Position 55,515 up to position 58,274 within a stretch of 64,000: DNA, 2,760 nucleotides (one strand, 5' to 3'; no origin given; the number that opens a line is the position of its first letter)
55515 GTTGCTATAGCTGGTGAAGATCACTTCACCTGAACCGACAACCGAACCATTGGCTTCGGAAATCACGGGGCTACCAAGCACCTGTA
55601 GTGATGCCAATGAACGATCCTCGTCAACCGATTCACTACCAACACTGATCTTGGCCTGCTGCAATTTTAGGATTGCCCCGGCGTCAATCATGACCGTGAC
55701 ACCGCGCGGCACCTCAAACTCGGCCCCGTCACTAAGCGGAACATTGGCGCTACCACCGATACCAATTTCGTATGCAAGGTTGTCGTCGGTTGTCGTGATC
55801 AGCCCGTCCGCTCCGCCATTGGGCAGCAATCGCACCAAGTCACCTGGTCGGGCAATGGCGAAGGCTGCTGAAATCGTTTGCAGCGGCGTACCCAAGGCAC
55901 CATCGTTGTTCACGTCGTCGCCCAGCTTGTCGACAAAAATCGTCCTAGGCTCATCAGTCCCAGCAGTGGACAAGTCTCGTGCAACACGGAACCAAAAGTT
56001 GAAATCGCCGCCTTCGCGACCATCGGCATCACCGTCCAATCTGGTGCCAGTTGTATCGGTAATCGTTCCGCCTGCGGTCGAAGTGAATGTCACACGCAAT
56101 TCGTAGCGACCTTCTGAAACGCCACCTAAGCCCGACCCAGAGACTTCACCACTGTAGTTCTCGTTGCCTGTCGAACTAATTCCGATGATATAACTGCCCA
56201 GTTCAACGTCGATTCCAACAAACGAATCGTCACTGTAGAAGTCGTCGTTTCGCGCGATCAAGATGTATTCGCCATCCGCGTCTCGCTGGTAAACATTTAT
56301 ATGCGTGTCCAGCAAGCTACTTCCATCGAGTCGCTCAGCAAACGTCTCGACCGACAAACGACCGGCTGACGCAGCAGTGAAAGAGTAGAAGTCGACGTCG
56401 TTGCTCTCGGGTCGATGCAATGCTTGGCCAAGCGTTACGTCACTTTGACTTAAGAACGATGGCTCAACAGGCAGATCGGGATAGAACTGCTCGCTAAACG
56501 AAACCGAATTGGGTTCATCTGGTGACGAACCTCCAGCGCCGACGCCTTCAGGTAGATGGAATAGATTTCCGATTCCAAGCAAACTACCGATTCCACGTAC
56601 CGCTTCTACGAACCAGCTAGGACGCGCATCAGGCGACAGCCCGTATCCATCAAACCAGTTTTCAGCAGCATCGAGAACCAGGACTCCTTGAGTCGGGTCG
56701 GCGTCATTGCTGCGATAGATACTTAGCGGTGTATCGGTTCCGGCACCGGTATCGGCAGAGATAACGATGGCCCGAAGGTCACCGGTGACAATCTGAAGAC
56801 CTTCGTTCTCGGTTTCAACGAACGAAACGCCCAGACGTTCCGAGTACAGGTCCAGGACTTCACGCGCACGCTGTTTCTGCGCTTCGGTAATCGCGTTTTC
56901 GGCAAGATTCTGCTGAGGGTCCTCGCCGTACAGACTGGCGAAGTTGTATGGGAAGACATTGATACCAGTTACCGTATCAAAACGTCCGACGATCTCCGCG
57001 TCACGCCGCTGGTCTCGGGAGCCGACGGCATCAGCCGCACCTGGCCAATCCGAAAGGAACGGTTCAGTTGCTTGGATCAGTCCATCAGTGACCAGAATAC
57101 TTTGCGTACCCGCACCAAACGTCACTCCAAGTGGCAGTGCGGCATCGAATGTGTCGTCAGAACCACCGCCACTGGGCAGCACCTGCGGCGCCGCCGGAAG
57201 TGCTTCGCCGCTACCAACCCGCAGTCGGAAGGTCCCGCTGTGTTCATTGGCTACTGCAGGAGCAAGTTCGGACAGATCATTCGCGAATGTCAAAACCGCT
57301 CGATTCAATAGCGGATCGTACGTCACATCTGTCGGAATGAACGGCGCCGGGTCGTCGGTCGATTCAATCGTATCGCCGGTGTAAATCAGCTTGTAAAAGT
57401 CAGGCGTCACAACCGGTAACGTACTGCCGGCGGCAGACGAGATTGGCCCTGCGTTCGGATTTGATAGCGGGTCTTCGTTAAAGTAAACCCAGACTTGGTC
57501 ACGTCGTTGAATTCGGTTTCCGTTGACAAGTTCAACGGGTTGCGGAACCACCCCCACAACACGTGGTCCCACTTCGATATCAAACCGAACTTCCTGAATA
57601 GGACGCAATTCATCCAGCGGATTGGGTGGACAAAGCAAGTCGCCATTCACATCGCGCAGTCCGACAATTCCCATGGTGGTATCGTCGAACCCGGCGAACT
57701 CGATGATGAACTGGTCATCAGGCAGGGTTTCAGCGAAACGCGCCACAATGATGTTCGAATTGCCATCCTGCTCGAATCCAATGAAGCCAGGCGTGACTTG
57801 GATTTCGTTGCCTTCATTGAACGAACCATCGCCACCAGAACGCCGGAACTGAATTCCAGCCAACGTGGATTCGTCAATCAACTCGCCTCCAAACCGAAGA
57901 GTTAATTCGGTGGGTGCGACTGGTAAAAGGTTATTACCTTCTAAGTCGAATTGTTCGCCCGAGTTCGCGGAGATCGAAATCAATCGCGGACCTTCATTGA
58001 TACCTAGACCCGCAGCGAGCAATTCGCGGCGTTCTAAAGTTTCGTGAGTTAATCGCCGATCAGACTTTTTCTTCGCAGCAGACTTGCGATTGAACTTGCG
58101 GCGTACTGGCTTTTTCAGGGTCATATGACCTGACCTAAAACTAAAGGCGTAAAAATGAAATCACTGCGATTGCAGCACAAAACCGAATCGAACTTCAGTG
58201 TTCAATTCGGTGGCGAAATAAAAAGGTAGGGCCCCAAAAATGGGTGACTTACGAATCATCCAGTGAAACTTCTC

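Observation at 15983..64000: Tandem array of at least three giant paralogous surface proteins built on one scaffold with swappable loop slots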

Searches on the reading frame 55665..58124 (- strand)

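Call 69: search_protein_families(library=pfam, proteins=[window:55665-58124:-], max_evalue=0.05)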
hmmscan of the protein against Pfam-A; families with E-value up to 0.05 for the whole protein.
window:55665-58124:- (820 aa): 1 family
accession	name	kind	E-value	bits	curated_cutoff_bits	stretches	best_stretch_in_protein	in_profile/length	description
PF07595.18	Planc_extracel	-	2e-05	24.5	25.5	1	22-39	2-19/20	Planctomycete extracellular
